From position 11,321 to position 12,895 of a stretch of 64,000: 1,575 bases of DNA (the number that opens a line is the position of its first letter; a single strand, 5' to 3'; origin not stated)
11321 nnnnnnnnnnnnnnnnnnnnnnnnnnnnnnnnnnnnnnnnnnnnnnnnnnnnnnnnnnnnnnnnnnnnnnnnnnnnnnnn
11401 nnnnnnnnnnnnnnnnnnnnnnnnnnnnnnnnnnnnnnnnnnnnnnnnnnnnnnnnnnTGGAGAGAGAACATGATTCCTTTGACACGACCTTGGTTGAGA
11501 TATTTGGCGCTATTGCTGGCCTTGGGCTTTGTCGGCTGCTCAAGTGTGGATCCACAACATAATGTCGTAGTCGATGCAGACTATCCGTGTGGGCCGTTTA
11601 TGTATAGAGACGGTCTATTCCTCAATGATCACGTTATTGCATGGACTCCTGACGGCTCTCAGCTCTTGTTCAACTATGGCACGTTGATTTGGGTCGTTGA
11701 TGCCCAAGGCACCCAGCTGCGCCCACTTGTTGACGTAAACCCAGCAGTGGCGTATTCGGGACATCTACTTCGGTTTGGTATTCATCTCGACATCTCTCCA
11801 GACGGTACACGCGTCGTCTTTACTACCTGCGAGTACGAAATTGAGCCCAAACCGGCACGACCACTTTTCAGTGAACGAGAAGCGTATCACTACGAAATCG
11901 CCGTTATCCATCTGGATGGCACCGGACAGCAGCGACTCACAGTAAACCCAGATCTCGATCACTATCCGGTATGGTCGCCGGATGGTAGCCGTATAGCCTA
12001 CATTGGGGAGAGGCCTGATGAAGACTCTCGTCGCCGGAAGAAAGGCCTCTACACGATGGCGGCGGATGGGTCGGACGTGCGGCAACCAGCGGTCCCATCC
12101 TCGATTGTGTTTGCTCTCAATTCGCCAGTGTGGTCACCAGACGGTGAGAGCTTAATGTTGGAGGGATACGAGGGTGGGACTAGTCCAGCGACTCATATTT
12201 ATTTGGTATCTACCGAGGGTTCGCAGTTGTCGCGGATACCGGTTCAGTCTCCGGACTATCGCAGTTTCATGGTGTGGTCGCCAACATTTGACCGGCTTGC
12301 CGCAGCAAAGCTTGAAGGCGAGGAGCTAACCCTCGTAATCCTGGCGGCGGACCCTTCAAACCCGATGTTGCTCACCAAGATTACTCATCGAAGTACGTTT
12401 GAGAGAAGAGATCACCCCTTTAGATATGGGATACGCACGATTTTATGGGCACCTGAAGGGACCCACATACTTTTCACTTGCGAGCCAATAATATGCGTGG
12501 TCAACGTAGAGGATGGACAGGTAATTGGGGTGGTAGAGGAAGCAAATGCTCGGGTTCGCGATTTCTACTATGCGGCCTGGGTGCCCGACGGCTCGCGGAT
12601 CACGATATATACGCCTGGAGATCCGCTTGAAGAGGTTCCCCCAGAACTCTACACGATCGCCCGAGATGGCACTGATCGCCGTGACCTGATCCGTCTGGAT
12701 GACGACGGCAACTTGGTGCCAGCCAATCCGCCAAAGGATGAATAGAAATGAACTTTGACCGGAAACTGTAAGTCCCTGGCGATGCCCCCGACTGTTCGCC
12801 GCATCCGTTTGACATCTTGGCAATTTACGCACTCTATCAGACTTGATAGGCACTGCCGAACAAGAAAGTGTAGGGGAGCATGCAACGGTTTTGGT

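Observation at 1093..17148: A 16-kb tandem array of [matrixin-like metalloprotease -> PD40 beta-propeller lipoprotein] cassettes in progressive decay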

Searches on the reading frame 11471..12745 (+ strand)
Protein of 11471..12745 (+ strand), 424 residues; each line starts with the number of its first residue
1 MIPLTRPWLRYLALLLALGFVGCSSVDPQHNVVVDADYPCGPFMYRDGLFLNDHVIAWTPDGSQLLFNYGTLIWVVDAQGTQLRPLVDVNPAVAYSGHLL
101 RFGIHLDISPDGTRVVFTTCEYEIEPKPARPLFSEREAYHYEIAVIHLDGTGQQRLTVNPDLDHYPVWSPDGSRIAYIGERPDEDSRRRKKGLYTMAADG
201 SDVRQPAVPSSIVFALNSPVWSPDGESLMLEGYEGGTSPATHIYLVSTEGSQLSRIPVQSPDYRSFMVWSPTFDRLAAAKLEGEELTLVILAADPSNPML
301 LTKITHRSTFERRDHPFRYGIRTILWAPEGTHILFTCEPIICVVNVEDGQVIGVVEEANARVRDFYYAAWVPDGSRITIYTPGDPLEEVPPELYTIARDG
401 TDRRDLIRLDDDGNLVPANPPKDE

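Call 4: search_protein_families(library=pfam, proteins=[window:11471-12745:+], max_evalue=0.01)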
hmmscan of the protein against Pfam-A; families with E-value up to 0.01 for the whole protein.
window:11471-12745:+ (424 aa): 2 families
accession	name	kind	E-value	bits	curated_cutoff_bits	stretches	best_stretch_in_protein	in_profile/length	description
PF07676.18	PD40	-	4.5e-16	58.8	20.9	1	159-185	7-31/38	WD40-like Beta Propeller Repeat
PF00930.27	DPPIV_N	-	0.0036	16.5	22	0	160-178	42-60/354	Dipeptidyl peptidase IV (DPP IV) N-terminal region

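Call 11: find_encoding_contigs(protein=window:11471-12745:+, flank=10000, max_places=6)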
Protein window:11471-12745:+ (424 aa): 1 contig read that carries it; 1 place shown.
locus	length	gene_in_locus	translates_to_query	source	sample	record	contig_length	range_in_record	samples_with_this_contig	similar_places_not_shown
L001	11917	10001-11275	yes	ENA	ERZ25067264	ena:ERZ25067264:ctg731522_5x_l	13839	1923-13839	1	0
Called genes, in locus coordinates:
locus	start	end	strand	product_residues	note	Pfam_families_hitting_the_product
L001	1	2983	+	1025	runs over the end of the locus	-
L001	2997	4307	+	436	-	PF23381:Beta-prop_IFT122_1st (faint), PF25174:Beta-prop_THOC3 (faint), PF00930:DPPIV_N (faint), PF12894:ANAPC4_WD40 (faint), PF26549:Tricorn_N, PF26550:Tricorn_2nd (faint), PF26549:Tricorn_N, PF07676:PD40 (weak)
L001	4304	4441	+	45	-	-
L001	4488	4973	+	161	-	PF00041:fn3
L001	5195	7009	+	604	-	-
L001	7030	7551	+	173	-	-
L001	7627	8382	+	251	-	PF12894:ANAPC4_WD40 (faint), PF23381:Beta-prop_IFT122_1st (faint), PF25174:Beta-prop_THOC3 (faint), PF26549:Tricorn_N (faint), PF07676:PD40 (faint), PF00930:DPPIV_N (faint)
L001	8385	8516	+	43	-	-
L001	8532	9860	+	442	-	PF25174:Beta-prop_THOC3 (faint), PF26549:Tricorn_N (weak), PF26550:Tricorn_2nd (faint), PF08662:eIF2A (faint), PF23381:Beta-prop_IFT122_1st (faint), PF00930:DPPIV_N (faint), PF07676:PD40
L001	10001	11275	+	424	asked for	PF07676:PD40 (faint), PF26549:Tricorn_N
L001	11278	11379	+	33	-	-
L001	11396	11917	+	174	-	?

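Call 30: find_homologous_proteins(query=window:11471-12745:+, max_evalue=1e-10)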
Query window:11471-12745:+ (424 aa): 2872 proteins with E <= 1e-10 among 8000 candidates; the best 120 are listed.
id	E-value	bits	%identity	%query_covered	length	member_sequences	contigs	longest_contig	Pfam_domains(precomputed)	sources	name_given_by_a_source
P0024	3.2e-293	991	100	100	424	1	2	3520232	PF26549.1,PF07676.19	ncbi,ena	-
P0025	2.5e-170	586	64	100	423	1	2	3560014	PF26549.1,PF00930.28,PF23381.2,PF26550.2,PF07676.19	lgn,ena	-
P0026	8.8e-163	561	62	100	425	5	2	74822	PF26549.1,PF00930.28,PF23381.2,PF26550.2,PF07676.19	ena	-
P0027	1.1e-161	557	65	67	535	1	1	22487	PF25174.2,PF26549.1,PF00930.28,PF24797.2,PF23381.2,PF12894.14,PF26550.2,PF24817.2,PF19283.5,PF07676.19,PF23414.2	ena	-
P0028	2.8e-156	539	58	100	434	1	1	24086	PF26549.1,PF00930.28,PF26550.2,PF07676.19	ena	-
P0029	1.6e-142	494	55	100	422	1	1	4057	PF26549.1,PF07676.19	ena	-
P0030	3.7e-106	374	44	98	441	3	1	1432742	PF26549.1,PF00930.28,PF24797.2,PF23381.2,PF26550.2,PF07676.19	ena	-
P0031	1.4e-105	372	44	98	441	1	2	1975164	PF26549.1,PF00930.28,PF23381.2,PF26550.2,PF07676.19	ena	-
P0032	2.5e-99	352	40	95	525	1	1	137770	PF26549.1,PF00930.28,PF24797.2,PF23381.2,PF12894.14,PF26550.2,PF07676.19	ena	-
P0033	1.3e-96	343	44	98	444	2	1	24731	PF10282.16,PF26549.1,PF00930.28,PF24797.2,PF23381.2,PF26550.2,PF07676.19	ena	-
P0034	3.1e-95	338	43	98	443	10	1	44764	PF26549.1,PF00930.28,PF23381.2,PF26550.2,PF00400.39,PF07676.19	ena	-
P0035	4.3e-94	334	44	95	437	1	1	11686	PF26549.1,PF00930.28,PF23381.2,PF26550.2,PF25460.2,PF07676.19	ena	-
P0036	2.0e-92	329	43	98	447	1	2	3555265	PF10647.16,PF25174.2,PF26549.1,PF00930.28,PF23381.2,PF12894.14,PF26550.2,PF25460.2,PF00400.39,PF07676.19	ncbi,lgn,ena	-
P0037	6.1e-91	324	45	90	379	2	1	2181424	PF25174.2,PF26549.1,PF00930.28,PF23381.2,PF26550.2,PF00400.39,PF07676.19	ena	-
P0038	8.0e-91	324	42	99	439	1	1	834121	PF25174.2,PF26549.1,PF00930.28,PF23381.2,PF12894.14,PF26550.2,PF00400.39,PF07676.19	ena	-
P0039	9.1e-91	323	41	92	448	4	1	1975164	PF25174.2,PF26549.1,PF00930.28,PF24797.2,PF23381.2,PF26550.2,PF24817.2,PF07676.19,PF02974.20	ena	-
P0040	1.8e-90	322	42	95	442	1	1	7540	PF25174.2,PF26549.1,PF00930.28,PF24797.2,PF23381.2,PF12894.14,PF26550.2,PF25460.2,PF07676.19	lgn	-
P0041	3.5e-90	321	46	91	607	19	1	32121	PF26549.1,PF00930.28,PF26550.2,PF07676.19,PF01041.24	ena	-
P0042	3.6e-88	315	40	99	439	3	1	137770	PF10647.16,PF25174.2,PF26549.1,PF00930.28,PF23381.2,PF12894.14,PF26550.2,PF07676.19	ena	-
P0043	5.3e-88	314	41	99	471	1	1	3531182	PF26549.1,PF00930.28,PF12894.14,PF26550.2,PF07676.19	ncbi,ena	-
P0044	9.4e-88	313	41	98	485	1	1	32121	PF27552.1,PF10647.16,PF26549.1,PF00930.28,PF23381.2,PF12894.14,PF26550.2,PF24817.2,PF07676.19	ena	-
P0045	1.1e-87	313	43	91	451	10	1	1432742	PF26549.1,PF00930.28,PF24797.2,PF23381.2,PF26550.2,PF07676.19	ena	-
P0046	1.3e-87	313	41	97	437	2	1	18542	PF26549.1,PF00930.28,PF23381.2,PF26550.2,PF25460.2,PF07676.19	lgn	-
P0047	1.4e-87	313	41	98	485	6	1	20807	PF25174.2,PF26549.1,PF00930.28,PF23381.2,PF12894.14,PF26550.2,PF24817.2,PF25460.2,PF07676.19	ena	-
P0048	1.7e-87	313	43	98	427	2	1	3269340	PF25174.2,PF26549.1,PF00930.28,PF23381.2,PF26550.2,PF25460.2,PF00400.39,PF07676.19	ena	-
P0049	1.7e-87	313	43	91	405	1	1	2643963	PF25174.2,PF26549.1,PF00930.28,PF23381.2,PF12894.14,PF26550.2,PF24817.2,PF00400.39,PF07676.19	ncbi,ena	-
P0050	1.9e-87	312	41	98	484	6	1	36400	PF27552.1,PF25174.2,PF26549.1,PF00930.28,PF23381.2,PF12894.14,PF26550.2,PF24817.2,PF25460.2,PF07676.19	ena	-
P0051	3.8e-87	312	42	92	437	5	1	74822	PF10647.16,PF25174.2,PF00930.28,PF23381.2,PF12894.14,PF24817.2,PF07676.19,PF26549.1,PF24797.2,PF26550.2,PF25460.2,PF00400.39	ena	-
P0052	3.8e-87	311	41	98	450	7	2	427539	PF27552.1,PF25174.2,PF26549.1,PF00930.28,PF23381.2,PF12894.14,PF26550.2,PF24817.2,PF25460.2,PF07676.19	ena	-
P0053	5.1e-87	311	44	91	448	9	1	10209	PF25174.2,PF26549.1,PF00930.28,PF23381.2,PF12894.14,PF26550.2,PF07676.19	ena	-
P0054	6.0e-87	311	43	97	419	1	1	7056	PF26549.1,PF00930.28,PF23381.2,PF26550.2,PF07676.19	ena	-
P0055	1.3e-86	310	41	99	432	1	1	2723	PF25174.2,PF26549.1,PF00930.28,PF23381.2,PF26550.2,PF25460.2,PF07676.19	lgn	-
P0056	1.9e-86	309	42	95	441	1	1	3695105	PF25174.2,PF26549.1,PF00930.28,PF23381.2,PF26550.2,PF24817.2,PF07676.19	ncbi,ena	-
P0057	7.5e-86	307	43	91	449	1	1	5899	PF26549.1,PF00930.28,PF23381.2,PF12894.14,PF26550.2,PF07676.19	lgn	-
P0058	8.5e-86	307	43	93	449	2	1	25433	PF26549.1,PF00930.28,PF12894.14,PF26550.2,PF00400.39,PF07676.19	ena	-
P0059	1.4e-85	306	42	91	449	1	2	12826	PF25174.2,PF26549.1,PF00930.28,PF24797.2,PF23381.2,PF08662.18,PF26550.2,PF07676.19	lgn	-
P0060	3.1e-85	305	42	96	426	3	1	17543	PF26549.1,PF00930.28,PF23381.2,PF12894.14,PF26550.2,PF07676.19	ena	-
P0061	7.8e-85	304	40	100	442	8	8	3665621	PF25174.2,PF26549.1,PF00930.28,PF23381.2,PF26550.2,PF07676.19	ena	-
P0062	2.5e-84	302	42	94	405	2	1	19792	PF25174.2,PF26549.1,PF00930.28,PF23381.2,PF12894.14,PF26550.2,PF24817.2,PF00400.39,PF07676.19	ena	-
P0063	4.1e-84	302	41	99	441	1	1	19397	PF26549.1,PF00930.28,PF23381.2,PF12894.14,PF26550.2,PF07676.19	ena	-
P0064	2.3e-83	299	43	91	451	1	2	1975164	PF26549.1,PF00930.28,PF26550.2,PF07676.19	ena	-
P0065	1.2e-82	297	37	86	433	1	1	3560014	PF23775.2,PF25174.2,PF00930.28,PF23381.2,PF12894.14,PF24817.2,PF07676.19,PF26549.1,PF24797.2,PF26550.2,PF25460.2,PF00400.39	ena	-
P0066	1.4e-82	296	42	92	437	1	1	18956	PF10647.16,PF26549.1,PF00930.28,PF26550.2,PF07676.19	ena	-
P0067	2.5e-82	296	42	91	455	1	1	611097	PF25174.2,PF26549.1,PF00930.28,PF23381.2,PF12894.14,PF26550.2,PF07676.19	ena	-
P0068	9.3e-82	294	43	96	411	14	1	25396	PF25174.2,PF26549.1,PF00930.28,PF23381.2,PF14583.13,PF26550.2,PF25460.2,PF07676.19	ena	-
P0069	1.1e-81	294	41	93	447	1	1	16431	PF25174.2,PF26549.1,PF00930.28,PF23381.2,PF12894.14,PF26550.2,PF00400.39,PF07676.19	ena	-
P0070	1.2e-81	293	39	95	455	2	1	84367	PF25174.2,PF26549.1,PF00930.28,PF23381.2,PF12894.14,PF26550.2,PF00400.39,PF07676.19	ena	-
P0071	2.4e-81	292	41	91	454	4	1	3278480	PF25174.2,PF26549.1,PF00930.28,PF23381.2,PF12894.14,PF26550.2,PF07676.19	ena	-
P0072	2.8e-81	292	41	99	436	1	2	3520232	PF25174.2,PF26549.1,PF00930.28,PF23381.2,PF12894.14,PF26550.2,PF07676.19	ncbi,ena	-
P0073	5.8e-81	291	35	96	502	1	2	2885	PF26549.1,PF00930.28,PF23381.2,PF26550.2,PF07676.19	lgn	-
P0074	1.1e-80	290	43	89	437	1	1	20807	PF10282.16,PF25174.2,PF26549.1,PF00930.28,PF24797.2,PF23381.2,PF12894.14,PF26550.2,PF07676.19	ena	-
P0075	3.7e-80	288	43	87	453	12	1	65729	PF26549.1,PF00930.28,PF23381.2,PF26550.2,PF07676.19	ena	-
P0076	1.4e-79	287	36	95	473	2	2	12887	PF26549.1,PF00930.28,PF26550.2,PF07676.19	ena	-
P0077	1.4e-79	287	41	90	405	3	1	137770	PF25174.2,PF26549.1,PF00930.28,PF23381.2,PF12894.14,PF26550.2,PF24817.2,PF07676.19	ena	-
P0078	2.4e-79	286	40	97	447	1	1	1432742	PF10282.16,PF25174.2,PF26549.1,PF00930.28,PF24797.2,PF23381.2,PF12894.14,PF26550.2,PF07676.19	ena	-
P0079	5.3e-79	285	41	97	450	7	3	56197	PF10282.16,PF25174.2,PF26549.1,PF00930.28,PF24797.2,PF23381.2,PF12894.14,PF26550.2,PF00400.39,PF07676.19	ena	-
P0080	1.4e-78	283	41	89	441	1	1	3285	PF26549.1,PF00930.28,PF23381.2,PF26550.2,PF00400.39,PF07676.19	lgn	-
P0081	5.8e-78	281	38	96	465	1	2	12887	PF26549.1,PF00930.28,PF23381.2,PF26550.2,PF07676.19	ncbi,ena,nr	ncbi:MAG: hypothetical protein OXK81_14530 [Chloroflexota bacterium]|nr:hypothetical protein [Chloro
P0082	1.3e-77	280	42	91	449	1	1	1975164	PF10647.16,PF25174.2,PF26549.1,PF00930.28,PF23381.2,PF26550.2,PF24817.2,PF25460.2,PF07676.19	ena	-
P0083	5.1e-77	278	39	95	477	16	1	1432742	PF26549.1,PF00930.28,PF26550.2,PF07676.19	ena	-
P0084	5.2e-77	278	41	92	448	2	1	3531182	PF26549.1,PF00930.28,PF26550.2,PF07676.19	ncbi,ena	-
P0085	1.8e-76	276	39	99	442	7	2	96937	PF25174.2,PF26549.1,PF00930.28,PF23381.2,PF26550.2,PF24817.2,PF07676.19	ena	-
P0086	4.7e-76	275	43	87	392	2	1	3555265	PF25174.2,PF26549.1,PF00930.28,PF24797.2,PF23381.2,PF12894.14,PF26550.2,PF00400.39,PF07676.19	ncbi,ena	-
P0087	6.3e-76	275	42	94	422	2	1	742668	PF26549.1,PF00930.28,PF23381.2,PF26550.2,PF07676.19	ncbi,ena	-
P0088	1.1e-75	274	39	91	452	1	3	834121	PF25174.2,PF26549.1,PF00930.28,PF23381.2,PF12894.14,PF26550.2,PF07676.19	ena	-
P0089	2.0e-75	273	37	97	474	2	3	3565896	PF26549.1,PF00930.28,PF26550.2,PF07676.19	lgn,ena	-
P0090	4.2e-75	272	38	91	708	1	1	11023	PF23598.2,PF25174.2,PF00930.28,PF23381.2,PF13855.13,PF07676.19,PF26549.1,PF24797.2,PF25019.1,PF00560.40,PF12799.14,PF26550.2,PF25460.2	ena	-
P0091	7.0e-75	271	38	95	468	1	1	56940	PF26549.1,PF00930.28,PF26550.2,PF07676.19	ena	-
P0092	7.7e-75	271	42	91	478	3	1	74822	PF25174.2,PF26549.1,PF00930.28,PF24797.2,PF23381.2,PF12894.14,PF26550.2,PF00400.39,PF07676.19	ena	-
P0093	9.3e-75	271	40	91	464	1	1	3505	PF26549.1,PF00930.28,PF12894.14,PF26550.2,PF07676.19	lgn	-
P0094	1.1e-74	270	38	91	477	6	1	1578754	PF26549.1,PF00930.28,PF26550.2,PF07676.19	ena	-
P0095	1.7e-74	270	41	92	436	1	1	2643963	PF10647.16,PF26549.1,PF00930.28,PF23381.2,PF26550.2,PF07676.19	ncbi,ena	-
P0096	3.3e-74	269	40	91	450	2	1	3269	PF25174.2,PF26549.1,PF00930.28,PF23381.2,PF12894.14,PF26550.2,PF07676.19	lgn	-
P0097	5.0e-74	268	38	92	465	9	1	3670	PF25174.2,PF26549.1,PF00930.28,PF23381.2,PF12894.14,PF26550.2,PF00400.39,PF07676.19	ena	-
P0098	5.9e-74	268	37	95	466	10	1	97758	PF26549.1,PF00930.28,PF26550.2,PF07676.19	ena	-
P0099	6.5e-74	268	37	96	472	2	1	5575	PF25174.2,PF26549.1,PF00930.28,PF23381.2,PF26550.2,PF25460.2,PF00400.39,PF07676.19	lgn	-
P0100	9.0e-74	267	39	93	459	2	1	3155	PF25174.2,PF26549.1,PF00930.28,PF12894.14,PF26550.2,PF07676.19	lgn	-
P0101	2.4e-73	266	40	90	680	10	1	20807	PF23598.2,PF25174.2,PF26549.1,PF00930.28,PF23381.2,PF00560.40,PF12799.14,PF26550.2,PF07676.19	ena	-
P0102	2.4e-73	266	35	98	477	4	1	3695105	PF26549.1,PF00930.28,PF26550.2,PF07676.19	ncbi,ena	-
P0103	1.1e-72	264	41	91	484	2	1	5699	PF25174.2,PF26549.1,PF00930.28,PF23381.2,PF26550.2,PF00400.39,PF07676.19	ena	-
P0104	7.0e-71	258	35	97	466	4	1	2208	PF26549.1,PF00930.28,PF26550.2,PF07676.19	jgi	-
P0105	7.7e-71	258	39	91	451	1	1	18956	PF26549.1,PF00930.28,PF23381.2,PF26550.2,PF07676.19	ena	-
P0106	9.9e-71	257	36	92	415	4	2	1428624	PF26549.1,PF00930.28,PF23381.2,PF26550.2,PF07676.19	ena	-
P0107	5.1e-70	255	41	93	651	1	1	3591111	PF23598.2,PF26549.1,PF00930.28,PF00560.40,PF12799.14,PF26550.2,PF07676.19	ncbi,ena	-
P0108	7.5e-70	254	37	93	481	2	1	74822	PF25174.2,PF26549.1,PF00930.28,PF23381.2,PF26550.2,PF25460.2,PF07676.19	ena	-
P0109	8.1e-70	254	37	97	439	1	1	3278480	PF26549.1,PF00930.28,PF23381.2,PF26550.2,PF07676.19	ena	-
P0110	8.5e-70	254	41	80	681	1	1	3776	PF23598.2,PF23775.2,PF25174.2,PF26549.1,PF00930.28,PF23381.2,PF00560.40,PF12799.14,PF26550.2,PF13855.13,PF07676.19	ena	-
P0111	1.2e-69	254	41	91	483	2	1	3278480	PF25174.2,PF26549.1,PF00930.28,PF23381.2,PF12894.14,PF26550.2,PF00400.39,PF07676.19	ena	-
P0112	1.4e-69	254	38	95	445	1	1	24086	PF26549.1,PF00930.28,PF26550.2,PF07676.19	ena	-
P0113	1.6e-69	253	36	96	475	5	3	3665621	PF26549.1,PF00930.28,PF26550.2,PF07676.19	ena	-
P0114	2.5e-69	253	38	97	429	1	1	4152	PF25174.2,PF26549.1,PF00930.28,PF23381.2,PF26550.2,PF07676.19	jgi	jgi:dipeptidyl aminopeptidase/acylaminoacyl peptidase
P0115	2.6e-69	253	41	91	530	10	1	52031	PF25174.2,PF26549.1,PF00930.28,PF24797.2,PF23381.2,PF12894.14,PF26550.2,PF00400.39,PF07676.19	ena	-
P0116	7.4e-69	251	35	98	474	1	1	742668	PF26549.1,PF00930.28,PF07676.19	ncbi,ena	-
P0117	1.1e-68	251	41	91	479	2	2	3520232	PF25174.2,PF26549.1,PF00930.28,PF24797.2,PF23381.2,PF12894.14,PF26550.2,PF00400.39,PF07676.19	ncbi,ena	-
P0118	1.1e-68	251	48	68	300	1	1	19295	PF10282.16,PF26549.1,PF00930.28,PF23381.2,PF12894.14,PF26550.2,PF07676.19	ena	-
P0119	1.6e-68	250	40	91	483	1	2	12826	PF25174.2,PF26549.1,PF00930.28,PF23381.2,PF26550.2,PF00400.39,PF07676.19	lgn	-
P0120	1.8e-68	250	39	99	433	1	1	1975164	PF23775.2,PF25174.2,PF26549.1,PF00930.28,PF23381.2,PF12894.14,PF26550.2,PF25460.2,PF07676.19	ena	-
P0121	3.4e-68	249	38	98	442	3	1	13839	PF25174.2,PF26549.1,PF00930.28,PF23381.2,PF08662.18,PF26550.2,PF07676.19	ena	-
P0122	4.4e-68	249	39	91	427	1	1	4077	PF26549.1,PF00930.28,PF23381.2,PF26550.2,PF07676.19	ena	-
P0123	1.2e-67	247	36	91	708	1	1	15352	PF23598.2,PF25174.2,PF26549.1,PF00930.28,PF23381.2,PF00560.40,PF12799.14,PF26550.2,PF25460.2,PF13855.13,PF07676.19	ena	-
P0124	2.0e-67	246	37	95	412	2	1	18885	PF10647.16,PF25174.2,PF26549.1,PF00930.28,PF24797.2,PF23381.2,PF12894.14,PF26550.2,PF25460.2,PF07676.19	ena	-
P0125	5.8e-67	245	37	93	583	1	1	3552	PF26549.1,PF00930.28,PF23381.2,PF26550.2,PF07676.19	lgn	-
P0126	6.6e-67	245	37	97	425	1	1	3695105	PF25174.2,PF26549.1,PF00930.28,PF23381.2,PF26550.2,PF25460.2,PF00400.39,PF07676.19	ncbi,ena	-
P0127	2.9e-66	243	38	91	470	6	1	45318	PF25174.2,PF26549.1,PF00930.28,PF24797.2,PF23381.2,PF12894.14,PF26550.2,PF00400.39,PF07676.19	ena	-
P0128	3.8e-66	242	40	88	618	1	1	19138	PF26549.1,PF00930.28,PF23381.2,PF26550.2,PF07676.19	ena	-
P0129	1.2e-65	241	40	82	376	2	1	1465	PF26549.1,PF00930.28,PF23381.2,PF26550.2,PF07676.19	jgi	jgi:dipeptidyl aminopeptidase/acylaminoacyl peptidase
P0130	2.9e-65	239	41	83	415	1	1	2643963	PF25174.2,PF26549.1,PF00930.28,PF23381.2,PF12894.14,PF00400.39,PF07676.19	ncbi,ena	-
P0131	4.4e-65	239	37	96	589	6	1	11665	PF25174.2,PF26549.1,PF00930.28,PF23381.2,PF26550.2,PF07676.19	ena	-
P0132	8.7e-65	238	36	97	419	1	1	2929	PF25174.2,PF26549.1,PF00930.28,PF23381.2,PF12894.14,PF26550.2,PF00400.39,PF07676.19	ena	-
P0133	1.2e-64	237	37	90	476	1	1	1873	PF26549.1,PF00930.28,PF23381.2,PF26550.2,PF25460.2,PF07676.19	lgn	-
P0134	1.8e-64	237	35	97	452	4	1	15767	PF26549.1,PF00930.28,PF23381.2,PF26550.2,PF07676.19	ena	-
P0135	2.1e-64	237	37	97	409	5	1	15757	PF25174.2,PF26549.1,PF00930.28,PF24797.2,PF23381.2,PF26550.2,PF00400.39,PF07676.19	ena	-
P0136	2.4e-64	236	34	92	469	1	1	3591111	PF26549.1,PF00930.28,PF23381.2,PF26550.2,PF07676.19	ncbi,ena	-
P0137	3.0e-64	236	39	89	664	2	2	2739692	PF23598.2,PF25174.2,PF00930.28,PF23381.2,PF12894.14,PF13855.13,PF07676.19,PF10282.16,PF26549.1,PF24797.2,PF00560.40,PF12799.14,PF26550.2,PF23414.2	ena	-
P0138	2.2e-63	233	36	97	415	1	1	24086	PF25174.2,PF26549.1,PF00930.28,PF24797.2,PF23381.2,PF12894.14,PF26550.2,PF25460.2,PF00400.39,PF07676.19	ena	-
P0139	6.5e-63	232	36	96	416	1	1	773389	PF25174.2,PF26549.1,PF00930.28,PF23381.2,PF26550.2,PF25460.2,PF07676.19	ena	-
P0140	8.8e-63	231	38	90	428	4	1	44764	PF25174.2,PF26549.1,PF00930.28,PF24797.2,PF23381.2,PF26550.2,PF07676.19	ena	-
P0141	9.3e-63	231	36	92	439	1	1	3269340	PF26549.1,PF00930.28,PF23381.2,PF26550.2,PF07676.19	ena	-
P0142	9.6e-63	231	39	87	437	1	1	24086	PF26549.1,PF00930.28,PF23381.2,PF26550.2,PF07676.19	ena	-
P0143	5.8e-62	228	39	87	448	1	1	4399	PF26549.1,PF00930.28,PF23381.2,PF26550.2,PF07676.19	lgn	-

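Call 39: predict_structure(alignment_id=A3)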
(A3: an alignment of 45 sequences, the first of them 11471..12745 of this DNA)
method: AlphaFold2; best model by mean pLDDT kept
length: 424 residues; sequences in the alignment: 45
mean_pLDDT: 84.2   pTM: 0.84
mean pLDDT of the five models: 84.2, 84.0, 83.1, 82.7, 81.7
residues with pLDDT >= 90: 197; 70-90: 164; 50-70: 44; < 50: 19
segments of 3 or more residues with pLDDT < 50: 22-36
pLDDT, mean of each block of 10 residues (from residue 1): 66 80 44 52 58 87 96 97 96 79 93 97 80 73 96 92 93 95 78 94 87 84 91 81 88 79 75 89 90 81 89 73 92 89 94 69 78 96 86 95 96 95 69
secondary structure, 60 per line:
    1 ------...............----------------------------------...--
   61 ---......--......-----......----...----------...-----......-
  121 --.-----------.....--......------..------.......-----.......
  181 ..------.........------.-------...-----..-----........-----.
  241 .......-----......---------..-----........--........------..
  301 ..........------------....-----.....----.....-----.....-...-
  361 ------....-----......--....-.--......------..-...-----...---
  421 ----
elements in order: H7-21 E56-58 E64-69 E72-77 E83-88 E106-108 E114-119 H135-138 E142-147 E162-168 E174-182 E189-197 E212-214 E227-234 E240-247 E253-258 E275-282 E285-292 E299-306 H307-310 E323-326 E332-336 E341-345 E351-355 E367-370 E376-381 E392-397 E407-409 E415-417
